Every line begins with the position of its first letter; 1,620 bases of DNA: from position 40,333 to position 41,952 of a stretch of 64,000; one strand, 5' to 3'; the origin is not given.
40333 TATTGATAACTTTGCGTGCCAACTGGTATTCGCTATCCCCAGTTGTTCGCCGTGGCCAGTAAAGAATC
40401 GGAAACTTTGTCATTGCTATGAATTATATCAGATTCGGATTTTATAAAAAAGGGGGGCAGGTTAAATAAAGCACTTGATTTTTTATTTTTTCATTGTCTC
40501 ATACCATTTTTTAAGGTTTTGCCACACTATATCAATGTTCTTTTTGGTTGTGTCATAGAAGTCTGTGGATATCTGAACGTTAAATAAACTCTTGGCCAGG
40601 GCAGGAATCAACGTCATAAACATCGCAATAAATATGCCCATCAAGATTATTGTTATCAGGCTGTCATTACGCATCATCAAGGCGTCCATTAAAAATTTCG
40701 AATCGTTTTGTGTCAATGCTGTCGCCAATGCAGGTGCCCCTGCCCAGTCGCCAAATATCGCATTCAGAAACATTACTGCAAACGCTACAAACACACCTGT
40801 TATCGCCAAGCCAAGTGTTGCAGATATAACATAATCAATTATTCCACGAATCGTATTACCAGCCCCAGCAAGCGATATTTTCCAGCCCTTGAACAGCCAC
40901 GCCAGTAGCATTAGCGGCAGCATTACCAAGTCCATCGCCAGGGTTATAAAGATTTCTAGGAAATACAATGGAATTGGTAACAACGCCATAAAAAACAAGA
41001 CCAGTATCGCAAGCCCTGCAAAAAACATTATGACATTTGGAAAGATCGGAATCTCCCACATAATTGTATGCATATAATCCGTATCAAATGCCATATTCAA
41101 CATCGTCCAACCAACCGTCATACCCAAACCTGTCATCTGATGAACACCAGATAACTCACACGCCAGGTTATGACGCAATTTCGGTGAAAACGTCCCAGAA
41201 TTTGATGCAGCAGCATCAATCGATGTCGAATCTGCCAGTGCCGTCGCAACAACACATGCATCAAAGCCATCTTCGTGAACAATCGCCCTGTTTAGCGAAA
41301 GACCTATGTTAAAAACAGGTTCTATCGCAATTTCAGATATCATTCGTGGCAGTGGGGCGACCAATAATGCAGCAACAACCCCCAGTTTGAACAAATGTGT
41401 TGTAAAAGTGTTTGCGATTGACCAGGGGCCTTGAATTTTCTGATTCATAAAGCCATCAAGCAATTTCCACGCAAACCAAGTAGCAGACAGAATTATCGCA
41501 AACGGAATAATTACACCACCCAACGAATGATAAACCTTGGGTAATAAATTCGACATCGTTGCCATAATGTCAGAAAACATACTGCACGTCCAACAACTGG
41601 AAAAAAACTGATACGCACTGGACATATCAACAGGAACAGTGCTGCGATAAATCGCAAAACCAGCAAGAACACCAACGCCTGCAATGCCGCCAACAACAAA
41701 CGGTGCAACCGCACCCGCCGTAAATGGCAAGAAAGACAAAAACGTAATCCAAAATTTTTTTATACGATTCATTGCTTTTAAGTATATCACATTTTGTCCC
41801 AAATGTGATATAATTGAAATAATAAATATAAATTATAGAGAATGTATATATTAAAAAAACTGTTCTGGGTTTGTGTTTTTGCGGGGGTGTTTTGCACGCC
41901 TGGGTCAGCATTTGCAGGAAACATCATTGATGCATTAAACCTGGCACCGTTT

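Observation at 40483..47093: Five-member paralogous array of compact VirB6/TrbL-like membrane proteins, not attached to virB3/virB4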

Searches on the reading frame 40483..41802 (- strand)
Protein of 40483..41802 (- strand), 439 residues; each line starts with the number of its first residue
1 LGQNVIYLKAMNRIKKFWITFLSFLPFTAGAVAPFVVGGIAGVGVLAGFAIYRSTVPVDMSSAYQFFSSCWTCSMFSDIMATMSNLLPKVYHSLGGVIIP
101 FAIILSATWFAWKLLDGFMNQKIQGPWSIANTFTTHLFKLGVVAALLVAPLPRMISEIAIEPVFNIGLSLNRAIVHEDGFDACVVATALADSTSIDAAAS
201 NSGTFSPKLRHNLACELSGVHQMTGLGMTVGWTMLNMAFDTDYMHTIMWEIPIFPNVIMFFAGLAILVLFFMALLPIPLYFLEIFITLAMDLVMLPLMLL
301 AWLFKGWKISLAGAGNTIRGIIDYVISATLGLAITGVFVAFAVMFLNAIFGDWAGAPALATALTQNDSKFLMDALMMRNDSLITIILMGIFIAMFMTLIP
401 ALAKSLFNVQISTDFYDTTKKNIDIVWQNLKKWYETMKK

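Call 3: search_protein_families(library=pfam, proteins=[window:40483-41802:-], max_evalue=10)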
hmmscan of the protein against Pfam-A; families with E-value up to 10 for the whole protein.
window:40483-41802:- (439 aa): 0 families

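Call 4: search_protein_families(library=ncbifam, proteins=[window:40483-41802:-], max_evalue=10)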
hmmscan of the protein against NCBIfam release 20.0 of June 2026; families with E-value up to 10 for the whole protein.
window:40483-41802:- (439 aa): 0 families
